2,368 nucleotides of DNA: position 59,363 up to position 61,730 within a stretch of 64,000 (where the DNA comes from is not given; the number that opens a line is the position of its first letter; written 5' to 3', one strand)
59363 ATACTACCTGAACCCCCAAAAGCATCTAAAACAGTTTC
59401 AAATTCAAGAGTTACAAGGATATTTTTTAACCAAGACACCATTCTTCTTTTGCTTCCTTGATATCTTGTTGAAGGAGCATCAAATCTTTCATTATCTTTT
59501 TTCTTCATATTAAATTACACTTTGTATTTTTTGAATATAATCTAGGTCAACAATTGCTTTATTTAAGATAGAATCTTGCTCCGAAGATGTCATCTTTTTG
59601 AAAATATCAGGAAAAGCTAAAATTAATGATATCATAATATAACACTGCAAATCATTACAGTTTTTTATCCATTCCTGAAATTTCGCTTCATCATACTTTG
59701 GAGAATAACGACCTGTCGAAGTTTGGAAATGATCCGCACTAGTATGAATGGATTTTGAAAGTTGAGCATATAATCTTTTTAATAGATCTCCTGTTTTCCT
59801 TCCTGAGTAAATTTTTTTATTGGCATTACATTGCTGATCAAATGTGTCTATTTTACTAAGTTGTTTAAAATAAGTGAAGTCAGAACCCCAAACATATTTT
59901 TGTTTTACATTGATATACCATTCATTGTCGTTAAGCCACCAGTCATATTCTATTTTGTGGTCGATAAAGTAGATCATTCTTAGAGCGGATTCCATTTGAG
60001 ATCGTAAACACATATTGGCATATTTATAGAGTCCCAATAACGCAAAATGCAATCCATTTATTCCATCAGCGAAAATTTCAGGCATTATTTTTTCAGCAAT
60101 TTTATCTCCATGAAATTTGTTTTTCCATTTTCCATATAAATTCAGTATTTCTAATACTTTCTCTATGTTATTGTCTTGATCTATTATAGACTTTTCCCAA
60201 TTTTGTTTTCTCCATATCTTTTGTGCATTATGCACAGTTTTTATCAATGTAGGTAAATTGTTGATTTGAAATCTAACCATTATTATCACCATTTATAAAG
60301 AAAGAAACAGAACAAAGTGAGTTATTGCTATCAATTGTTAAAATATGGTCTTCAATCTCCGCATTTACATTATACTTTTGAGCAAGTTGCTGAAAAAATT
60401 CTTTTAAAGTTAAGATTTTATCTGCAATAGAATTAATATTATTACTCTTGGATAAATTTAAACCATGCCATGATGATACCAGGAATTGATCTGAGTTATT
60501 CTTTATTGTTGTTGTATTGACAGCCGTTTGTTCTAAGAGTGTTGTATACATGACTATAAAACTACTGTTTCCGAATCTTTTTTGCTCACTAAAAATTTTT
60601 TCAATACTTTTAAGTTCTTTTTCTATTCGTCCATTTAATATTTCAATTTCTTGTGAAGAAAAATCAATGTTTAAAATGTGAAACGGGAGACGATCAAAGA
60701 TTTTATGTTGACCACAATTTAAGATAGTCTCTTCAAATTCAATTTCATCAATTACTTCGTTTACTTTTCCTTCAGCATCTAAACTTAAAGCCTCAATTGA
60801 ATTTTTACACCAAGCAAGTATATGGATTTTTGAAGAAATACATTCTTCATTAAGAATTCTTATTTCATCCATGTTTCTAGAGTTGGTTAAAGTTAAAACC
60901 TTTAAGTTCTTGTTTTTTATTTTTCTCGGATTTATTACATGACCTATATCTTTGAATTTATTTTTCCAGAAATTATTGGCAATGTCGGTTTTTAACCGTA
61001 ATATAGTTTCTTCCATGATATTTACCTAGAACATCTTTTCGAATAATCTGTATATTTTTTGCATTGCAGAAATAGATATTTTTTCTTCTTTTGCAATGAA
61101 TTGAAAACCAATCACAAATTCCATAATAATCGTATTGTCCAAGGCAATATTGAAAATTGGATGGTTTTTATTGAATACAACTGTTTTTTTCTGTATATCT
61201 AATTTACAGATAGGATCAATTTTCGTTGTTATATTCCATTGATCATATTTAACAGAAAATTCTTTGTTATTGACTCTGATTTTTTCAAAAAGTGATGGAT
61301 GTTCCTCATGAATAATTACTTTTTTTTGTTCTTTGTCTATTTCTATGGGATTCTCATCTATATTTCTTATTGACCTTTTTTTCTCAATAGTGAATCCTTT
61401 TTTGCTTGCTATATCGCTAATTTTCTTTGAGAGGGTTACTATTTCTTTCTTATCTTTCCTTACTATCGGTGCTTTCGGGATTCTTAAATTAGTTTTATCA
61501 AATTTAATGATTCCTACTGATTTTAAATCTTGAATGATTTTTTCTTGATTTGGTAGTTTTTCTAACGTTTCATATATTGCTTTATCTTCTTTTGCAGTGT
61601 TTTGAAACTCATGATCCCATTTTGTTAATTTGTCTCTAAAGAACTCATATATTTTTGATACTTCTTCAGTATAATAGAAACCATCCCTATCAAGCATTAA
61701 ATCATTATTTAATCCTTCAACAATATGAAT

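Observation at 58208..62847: Six-gene operon RHH - GHKL/MORC-like ATPase - unknown - HEPN-like - Dam-type methylase - (truncated methylase): candidate undescribed defence system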

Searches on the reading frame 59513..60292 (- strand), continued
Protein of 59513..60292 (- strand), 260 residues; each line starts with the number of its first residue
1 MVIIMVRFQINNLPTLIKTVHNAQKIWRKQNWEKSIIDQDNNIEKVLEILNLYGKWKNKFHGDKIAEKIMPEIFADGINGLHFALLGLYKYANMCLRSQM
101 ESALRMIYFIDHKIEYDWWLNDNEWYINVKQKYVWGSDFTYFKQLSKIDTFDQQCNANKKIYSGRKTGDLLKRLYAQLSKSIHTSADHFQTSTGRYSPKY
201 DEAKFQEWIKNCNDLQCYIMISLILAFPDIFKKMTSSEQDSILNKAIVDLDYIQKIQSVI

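Call 90: search_protein_families(library=pfam, proteins=[P0168, L020:6651-7214:+, L017:6699-7259:+, P0128, P0065, P0129, P0108], max_evalue=1)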
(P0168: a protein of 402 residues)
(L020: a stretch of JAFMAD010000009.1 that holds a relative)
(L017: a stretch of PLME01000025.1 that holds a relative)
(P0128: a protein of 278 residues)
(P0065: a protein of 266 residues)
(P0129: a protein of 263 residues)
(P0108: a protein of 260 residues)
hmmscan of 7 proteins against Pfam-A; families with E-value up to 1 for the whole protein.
P0168 (402 aa): 4 families
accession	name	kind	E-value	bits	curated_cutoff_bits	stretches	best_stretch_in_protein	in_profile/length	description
PF24406.1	nSTAND_NTPase4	-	0.06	13.9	27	1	2-21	2-21/58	Novel STAND NTPase 4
PF01023.25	S_100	-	0.093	12.8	22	1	2-19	24-41/45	S-100/ICaBP type calcium binding domain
PF09164.15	VitD-bind_III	-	0.32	11.4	27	1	113-159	5-53/65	Vitamin D binding protein, domain III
PF12652.12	CotJB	-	0.93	10.2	29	0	111-146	31-64/76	CotJB protein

L020:6651-7214:+ (188 aa): 1 family
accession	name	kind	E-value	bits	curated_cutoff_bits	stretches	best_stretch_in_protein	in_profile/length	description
PF23284.2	KOW2_Spt5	-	0.18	12.1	28.9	0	132-152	21-41/50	Transcription elongation factor SPT5, second KOW domain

L017:6699-7259:+ (187 aa): 2 families
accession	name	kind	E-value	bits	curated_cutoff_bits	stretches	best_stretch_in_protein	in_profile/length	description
PF16222.10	DUF4881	-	0.061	13.7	27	1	66-116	95-144/174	Domain of unknown function (DUF4881)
PF23735.1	KIF9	-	0.099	13.2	31.9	1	46-128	33-114/140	Kinesin-like protein KIF9 domain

P0128 (278 aa): 2 families
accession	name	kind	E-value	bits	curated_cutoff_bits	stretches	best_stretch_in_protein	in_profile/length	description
PF10444.14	Nbl1_Borealin_N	-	0.025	14.7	24.4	0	135-164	4-33/57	Nbl1 / Borealin N terminal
PF06405.16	RCC_reductase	-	0.059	13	24.9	1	92-152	74-137/253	Red chlorophyll catabolite reductase (RCC reductase)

P0065 (266 aa): 1 family
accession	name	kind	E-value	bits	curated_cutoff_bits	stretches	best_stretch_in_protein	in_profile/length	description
PF18928.5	DUF5677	-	2.2e-07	31.5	27.1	1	82-183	7-111/166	Family of unknown function (DUF5677)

P0129 (263 aa): 1 family
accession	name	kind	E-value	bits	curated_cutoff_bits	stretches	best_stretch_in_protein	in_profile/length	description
PF18928.5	DUF5677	-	0.00038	21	27.1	1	82-125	11-54/166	Family of unknown function (DUF5677)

P0108 (260 aa): 0 families

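Call 95: search_protein_families(library=ncbifam, proteins=[L025:7395-7922:+, L004:3206-3352:-], max_evalue=0.01)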
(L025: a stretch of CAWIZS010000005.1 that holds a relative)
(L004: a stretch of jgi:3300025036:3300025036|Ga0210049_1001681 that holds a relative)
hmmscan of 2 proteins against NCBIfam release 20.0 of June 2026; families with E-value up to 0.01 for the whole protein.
L025:7395-7922:+ (176 aa): 0 families

L004:3206-3352:- (49 aa): 2 families
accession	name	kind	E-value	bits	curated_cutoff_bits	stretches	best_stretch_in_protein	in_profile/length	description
NF010256.0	PRK13702.1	subfamily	0.00017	21.6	87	1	7-48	41-82/85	replication regulatory protein RepA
NF008671.0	PRK11675.1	equivalog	0.009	16.4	62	1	7-47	50-90/95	LexA regulated protein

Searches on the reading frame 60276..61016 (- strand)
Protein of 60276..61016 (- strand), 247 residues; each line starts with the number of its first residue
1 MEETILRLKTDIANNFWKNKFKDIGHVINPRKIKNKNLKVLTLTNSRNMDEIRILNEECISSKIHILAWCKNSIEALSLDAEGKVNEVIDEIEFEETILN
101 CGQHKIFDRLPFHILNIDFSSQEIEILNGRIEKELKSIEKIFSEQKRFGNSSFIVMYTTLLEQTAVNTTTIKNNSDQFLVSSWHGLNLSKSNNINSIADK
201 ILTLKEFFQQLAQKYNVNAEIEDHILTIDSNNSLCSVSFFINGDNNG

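Call 3: search_protein_families(library=pfam, proteins=[window:60276-61016:-], max_evalue=0.1)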
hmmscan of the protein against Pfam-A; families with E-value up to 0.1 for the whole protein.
window:60276-61016:- (247 aa): 1 family
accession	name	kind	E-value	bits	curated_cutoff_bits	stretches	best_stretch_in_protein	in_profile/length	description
PF18927.5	CrtO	-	0.041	14.7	27.3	0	16-71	24-76/123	Glycosyl-4,4'-diaponeurosporenoate acyltransferase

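Call 4: search_protein_families(library=padloc, proteins=[window:60276-61016:-], max_evalue=0.1)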
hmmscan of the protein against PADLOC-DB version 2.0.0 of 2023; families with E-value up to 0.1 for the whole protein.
window:60276-61016:- (247 aa): 0 families

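Call 5: search_protein_families(library=ncbifam, proteins=[window:60276-61016:-], max_evalue=0.1)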
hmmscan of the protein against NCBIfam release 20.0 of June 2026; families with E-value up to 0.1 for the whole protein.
window:60276-61016:- (247 aa): 2 families
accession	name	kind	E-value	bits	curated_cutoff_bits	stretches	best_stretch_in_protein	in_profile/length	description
NF047698.1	PP_RS20740_fam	equivalog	9.7e-05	21.8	200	1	106-172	143-209/384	PP_RS20740 family protein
NF008047.0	PRK10780.1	equivalog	0.085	12.9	237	0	178-224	4-51/165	molecular chaperone Skp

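Call 14: find_homologous_proteins(query=window:60276-61016:-, max_evalue=0.001)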
Query window:60276-61016:- (247 aa): 3 proteins with E <= 0.001 among 761 candidates.
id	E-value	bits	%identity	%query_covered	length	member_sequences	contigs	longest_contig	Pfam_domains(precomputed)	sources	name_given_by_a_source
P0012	8.6e-154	528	100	100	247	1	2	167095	-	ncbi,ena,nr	ncbi:MAG: hypothetical protein KAT28_01115 [Candidatus Aenigmarchaeota archaeon]|nr:hypothetical pro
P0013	5.8e-116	405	81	98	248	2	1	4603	-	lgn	-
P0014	3.7e-47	179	40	94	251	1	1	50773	-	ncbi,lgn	ncbi:MAG: hypothetical protein ABII22_04465 [Candidatus Micrarchaeota archaeon]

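Call 25: find_homologous_proteins(query=A1, max_evalue=0.01)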
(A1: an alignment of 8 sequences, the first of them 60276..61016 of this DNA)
Query A1 (8 sequences) (247 aa, profile of the alignment): 11 proteins with E <= 0.01 among 8000 candidates.
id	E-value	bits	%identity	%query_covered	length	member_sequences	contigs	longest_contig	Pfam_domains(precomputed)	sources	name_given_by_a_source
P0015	1.8e-124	433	48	94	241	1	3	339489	-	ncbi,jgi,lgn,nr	ncbi:hypothetical protein HQ533_03090 [Candidatus Woesearchaeota archaeon]|nr:hypothetical protein [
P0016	1.1e-123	430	47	98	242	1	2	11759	-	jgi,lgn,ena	-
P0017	5.0e-123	428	46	94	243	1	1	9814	-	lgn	-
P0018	4.0e-120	418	47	98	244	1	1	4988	PF28273.1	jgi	jgi:hypothetical protein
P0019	1.8e-111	390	46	98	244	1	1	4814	-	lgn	-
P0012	1.3e-110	387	100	100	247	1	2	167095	-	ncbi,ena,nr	ncbi:MAG: hypothetical protein KAT28_01115 [Candidatus Aenigmarchaeota archaeon]|nr:hypothetical pro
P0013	6.6e-109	382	81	98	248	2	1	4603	-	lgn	-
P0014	1.1e-106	374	40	94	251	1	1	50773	-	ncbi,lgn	ncbi:MAG: hypothetical protein ABII22_04465 [Candidatus Micrarchaeota archaeon]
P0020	1.1e-40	158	32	95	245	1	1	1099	-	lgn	-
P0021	4.2e-40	156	32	94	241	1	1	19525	-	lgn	-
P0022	1.9e-39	154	33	95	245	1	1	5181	-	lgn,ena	-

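Call 27: find_encoding_contigs(protein=P0021, flank=8000, max_places=2)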
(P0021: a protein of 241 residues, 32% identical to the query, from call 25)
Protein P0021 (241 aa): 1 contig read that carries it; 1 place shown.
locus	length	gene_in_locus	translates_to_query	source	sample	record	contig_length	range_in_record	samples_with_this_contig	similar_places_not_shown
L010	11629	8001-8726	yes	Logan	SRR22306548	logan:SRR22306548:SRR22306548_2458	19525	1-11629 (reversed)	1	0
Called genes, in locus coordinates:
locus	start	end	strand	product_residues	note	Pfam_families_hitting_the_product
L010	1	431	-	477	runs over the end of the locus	-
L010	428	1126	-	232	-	-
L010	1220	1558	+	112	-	-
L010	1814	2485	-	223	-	-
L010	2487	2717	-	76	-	-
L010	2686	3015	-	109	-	-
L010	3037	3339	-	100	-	-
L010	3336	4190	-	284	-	PF01368:DHH (weak), PF02272:DHHA1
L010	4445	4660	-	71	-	-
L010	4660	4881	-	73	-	-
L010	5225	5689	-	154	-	-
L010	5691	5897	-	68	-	-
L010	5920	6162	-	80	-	-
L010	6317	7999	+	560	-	PF02518:HATPase_c (weak), PF13589:HATPase_c_3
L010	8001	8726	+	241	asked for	-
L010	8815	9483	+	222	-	-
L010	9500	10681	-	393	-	PF02086:MethyltransfD12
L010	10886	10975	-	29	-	-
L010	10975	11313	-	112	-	-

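Call 28: find_encoding_contigs(protein=P0022, flank=8000, max_places=2)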
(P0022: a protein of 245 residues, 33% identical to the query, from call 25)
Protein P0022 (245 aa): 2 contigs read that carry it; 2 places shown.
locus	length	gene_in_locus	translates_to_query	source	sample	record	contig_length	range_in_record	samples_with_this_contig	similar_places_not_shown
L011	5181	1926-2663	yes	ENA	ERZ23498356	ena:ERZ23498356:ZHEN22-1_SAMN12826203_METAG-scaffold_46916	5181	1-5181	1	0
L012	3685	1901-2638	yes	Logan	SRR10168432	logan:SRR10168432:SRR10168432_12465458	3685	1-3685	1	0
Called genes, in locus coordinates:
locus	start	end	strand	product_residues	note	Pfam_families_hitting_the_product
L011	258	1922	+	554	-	PF13589:HATPase_c_3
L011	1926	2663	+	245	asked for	-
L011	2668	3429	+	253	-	-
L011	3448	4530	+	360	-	PF02086:MethyltransfD12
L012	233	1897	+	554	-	PF13589:HATPase_c_3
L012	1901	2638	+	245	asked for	-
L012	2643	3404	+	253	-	-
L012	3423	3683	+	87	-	?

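Call 34: search_solved_structures(query=A3, max_evalue=10)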
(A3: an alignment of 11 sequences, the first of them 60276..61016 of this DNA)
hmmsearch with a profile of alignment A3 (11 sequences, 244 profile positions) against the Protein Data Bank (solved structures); distinct sequences matched with E-value up to 10: 0.

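Call 38: predict_structure(alignment_id=A3)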
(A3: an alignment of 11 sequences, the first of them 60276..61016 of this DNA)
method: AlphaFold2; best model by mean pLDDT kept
length: 247 residues; sequences in the alignment: 11
mean_pLDDT: 91.2   pTM: 0.91
mean pLDDT of the five models: 91.2, 90.5, 88.3, 87.2, 83.3
residues with pLDDT >= 90: 184; 70-90: 58; 50-70: 2; < 50: 3
segments of 3 or more residues with pLDDT < 50: 245-247
pLDDT, mean of each block of 10 residues (from residue 1): 89 97 91 84 89 92 95 88 93 92 91 96 82 97 89 95 95 92 89 93 97 93 95 96 62
secondary structure, 60 per line:
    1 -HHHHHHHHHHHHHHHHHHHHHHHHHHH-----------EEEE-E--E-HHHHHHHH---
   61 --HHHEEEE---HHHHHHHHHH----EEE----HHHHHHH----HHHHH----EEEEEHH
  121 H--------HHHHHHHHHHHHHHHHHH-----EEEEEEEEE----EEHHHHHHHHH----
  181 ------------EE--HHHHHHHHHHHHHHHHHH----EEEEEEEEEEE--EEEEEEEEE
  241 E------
elements in order: H2-28 E40-43 H50-57 E66-69 H73-82 E87-89 H94-100 H105-109 E114-118 H130-147 E153-161 H168-176 H197-214 E219-229 E232-241

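Call 40: fold_search(model_id=the predicted structure, library=pdb)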
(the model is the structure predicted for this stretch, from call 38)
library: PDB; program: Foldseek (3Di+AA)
matches with E <= 10: 1022; with E <= 0.001: 68
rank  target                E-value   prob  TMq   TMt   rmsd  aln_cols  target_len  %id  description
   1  3dul_B                5.2e-05  1.00  0.41  0.47  12.4       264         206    8  Crystal Structure Analysis of the O-methyltransferase from Bacillus cereus (released 2008-08-05)
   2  6jcl_D                7.9e-05  1.00  0.40  0.44   8.6       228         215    9  Crystal structure of cofactor-bound Rv0187 from MTB (released 2019-12-11)
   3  8rxg                  1.4e-04  1.00  0.44  0.34   9.5       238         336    7  Crystal structure of alpha-keto C-methyl transferase SgvM bound to SAM (released 2024-07-24)
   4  6bqc                  1.5e-04  0.99  0.37  0.28  12.3       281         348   12  Cyclopropane fatty acid synthase from E. coli (released 2018-07-04)
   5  3a4t_A                1.7e-04  1.00  0.41  0.40   6.2       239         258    8  Crystal structure of aTrm4 from M.jannaschii with sinefungin (released 2010-06-30)
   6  3hce_B                2.3e-04  0.99  0.40  0.37   8.9       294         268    9  Crystal Structure of E185D hPNMT in Complex With Octopamine and AdoHcy (released 2009-08-25)
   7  1xj5_B                2.5e-04  1.00  0.43  0.38   6.0       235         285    8  X-RAY STRUCTURE OF SPERMIDINE SYNTHASE FROM ARABIDOPSIS THALIANA GENE AT1G23820 (released 2004-10-05)
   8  3a4t_B                2.6e-04  1.00  0.40  0.39   8.7       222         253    9  Crystal structure of aTrm4 from M.jannaschii with sinefungin (released 2010-06-30)
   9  5yji_B                2.8e-04  1.00  0.44  0.43  11.7       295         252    9  Co-crystal structure of Mouse Nicotinamide N-methyltransferase (NNMT) with small molecule analog of Nicotinamide (released 2018-03-21)
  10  3hca_B                2.8e-04  1.00  0.42  0.40   9.8       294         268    8  Crystal Structure of E185Q hPNMT in Complex With Octopamine and AdoHcy (released 2009-08-25)
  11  6chh_D                3.0e-04  1.00  0.41  0.42  11.2       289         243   10  Structure of human NNMT in complex with bisubstrate inhibitor MS2756 (released 2018-06-13)
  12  6pve_A                3.0e-04  1.00  0.40  0.37   9.4       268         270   11  Structure of Nicotinamide N-Methyltransferase (NNMT) in complex with inhibitor LL319 (released 2019-11-27)
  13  7rkl_D                3.0e-04  1.00  0.41  0.40  11.1       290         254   11  Structure of Nicotinamide N-Methyltransferase (NNMT) in complex with II399 (P1 space group) (released 2022-07-20)
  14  7qos_A                3.2e-04  1.00  0.42  0.31  13.4       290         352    9  Cyclopropane fatty acid synthase from Aquifex aeolicous with bound ligands (released 2022-02-02)
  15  7nbq_A                3.4e-04  1.00  0.41  0.39   9.5       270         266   10  Co-crystal structure of Human Nicotinamide N-methyltransferase (NNMT) with the tricyclic inhibitor (4) (released 2021-03-17)
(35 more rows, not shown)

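Call 45: search_protein_families(library=pfam, proteins=[L011:2668-3426:+, L010:8815-9480:+], max_evalue=1)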
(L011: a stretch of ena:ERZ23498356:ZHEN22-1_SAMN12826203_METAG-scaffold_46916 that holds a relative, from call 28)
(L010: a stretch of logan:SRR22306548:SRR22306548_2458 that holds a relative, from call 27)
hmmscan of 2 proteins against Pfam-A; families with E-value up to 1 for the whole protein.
L011:2668-3426:+ (253 aa): 1 family
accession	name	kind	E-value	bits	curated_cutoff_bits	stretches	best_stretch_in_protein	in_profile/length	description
PF02208.21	Sorb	-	0.95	9.5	27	0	190-206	15-31/42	Sorbin homologous domain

L010:8815-9480:+ (222 aa): 1 family
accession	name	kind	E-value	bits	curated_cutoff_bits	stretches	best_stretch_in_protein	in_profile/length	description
PF18928.5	DUF5677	-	0.048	14.2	27.1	1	109-147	121-155/166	Family of unknown function (DUF5677)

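Call 56: find_related_loci(query=A3, collection=viral_contigs, flank=8000)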
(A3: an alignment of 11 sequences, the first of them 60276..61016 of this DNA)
Query A3 (247 aa) in viral_contigs; peptide patterns used: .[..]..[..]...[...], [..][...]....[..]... (x = any residue, [..] = any of these).
114 stretches matched a pattern, but none encodes a relative of the query by tblastn (E <= 1e-3).

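Call 90: search_protein_families(library=pfam, proteins=[L011:1350-1919:+], max_evalue=1)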
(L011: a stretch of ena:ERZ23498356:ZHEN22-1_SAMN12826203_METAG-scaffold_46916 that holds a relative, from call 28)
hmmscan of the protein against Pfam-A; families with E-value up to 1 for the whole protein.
L011:1350-1919:+ (190 aa): 2 families
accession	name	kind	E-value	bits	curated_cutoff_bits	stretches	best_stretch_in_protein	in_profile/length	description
PF13447.11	Multi-haem_cyto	-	0.11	12.2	21.9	1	105-162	135-191/269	Seven times multi-haem cytochrome CxxCH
PF08448.16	PAS_4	-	0.21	12.3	23.1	1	77-102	3-30/110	PAS fold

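Call 92: find_related_loci(query=A3, collection=metagenome_contigs, flank=6000)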
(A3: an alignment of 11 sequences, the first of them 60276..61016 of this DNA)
Query A3 (247 aa) in metagenome_contigs; peptide patterns used: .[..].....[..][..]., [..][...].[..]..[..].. (x = any residue, [..] = any of these).
495 stretches matched a pattern; 29 encode a relative of the query (tblastn E <= 1e-3); 29 distinct loci.
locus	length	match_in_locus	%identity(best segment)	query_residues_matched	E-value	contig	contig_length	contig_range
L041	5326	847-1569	47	1-242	5e-71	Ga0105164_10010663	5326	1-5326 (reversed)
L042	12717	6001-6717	48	1-243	4e-62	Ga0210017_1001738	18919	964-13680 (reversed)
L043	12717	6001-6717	48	1-243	4e-62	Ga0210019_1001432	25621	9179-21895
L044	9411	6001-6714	34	5-241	1e-35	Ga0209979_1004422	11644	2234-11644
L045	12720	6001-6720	33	5-243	4e-36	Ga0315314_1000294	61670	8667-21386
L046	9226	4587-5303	31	5-242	1e-34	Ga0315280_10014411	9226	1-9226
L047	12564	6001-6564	37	27-215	7e-32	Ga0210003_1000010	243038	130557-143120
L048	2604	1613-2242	34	5-215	5e-31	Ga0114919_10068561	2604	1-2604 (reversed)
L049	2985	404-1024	31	9-216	3e-30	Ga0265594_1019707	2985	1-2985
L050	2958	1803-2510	33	9-241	5e-29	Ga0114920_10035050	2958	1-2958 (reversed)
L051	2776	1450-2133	31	6-233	2e-28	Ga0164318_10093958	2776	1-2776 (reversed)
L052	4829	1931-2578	31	8-224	2e-28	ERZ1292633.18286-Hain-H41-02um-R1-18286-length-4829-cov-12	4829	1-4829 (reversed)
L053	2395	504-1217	33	8-241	4e-28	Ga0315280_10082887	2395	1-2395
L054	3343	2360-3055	30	8-238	6e-26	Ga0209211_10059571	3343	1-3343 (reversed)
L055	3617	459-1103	32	8-228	1e-25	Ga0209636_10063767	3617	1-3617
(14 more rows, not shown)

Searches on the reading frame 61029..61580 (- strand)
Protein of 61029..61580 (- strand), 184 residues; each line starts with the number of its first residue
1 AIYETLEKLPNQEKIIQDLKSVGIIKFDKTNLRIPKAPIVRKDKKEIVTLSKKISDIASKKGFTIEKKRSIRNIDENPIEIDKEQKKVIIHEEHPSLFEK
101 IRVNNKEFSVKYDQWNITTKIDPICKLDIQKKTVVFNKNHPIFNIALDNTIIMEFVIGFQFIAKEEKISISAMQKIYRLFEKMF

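Call 90: search_protein_families(library=pfam, proteins=[window:61029-61580:-], max_evalue=1)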
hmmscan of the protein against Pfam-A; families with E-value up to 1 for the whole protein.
window:61029-61580:- (184 aa): 1 family
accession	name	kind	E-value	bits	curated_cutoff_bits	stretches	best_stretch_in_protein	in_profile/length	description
PF09014.16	Sushi_2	-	0.22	11.9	22.1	0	125-169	4-48/88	Beta-2-glycoprotein-1 fifth domain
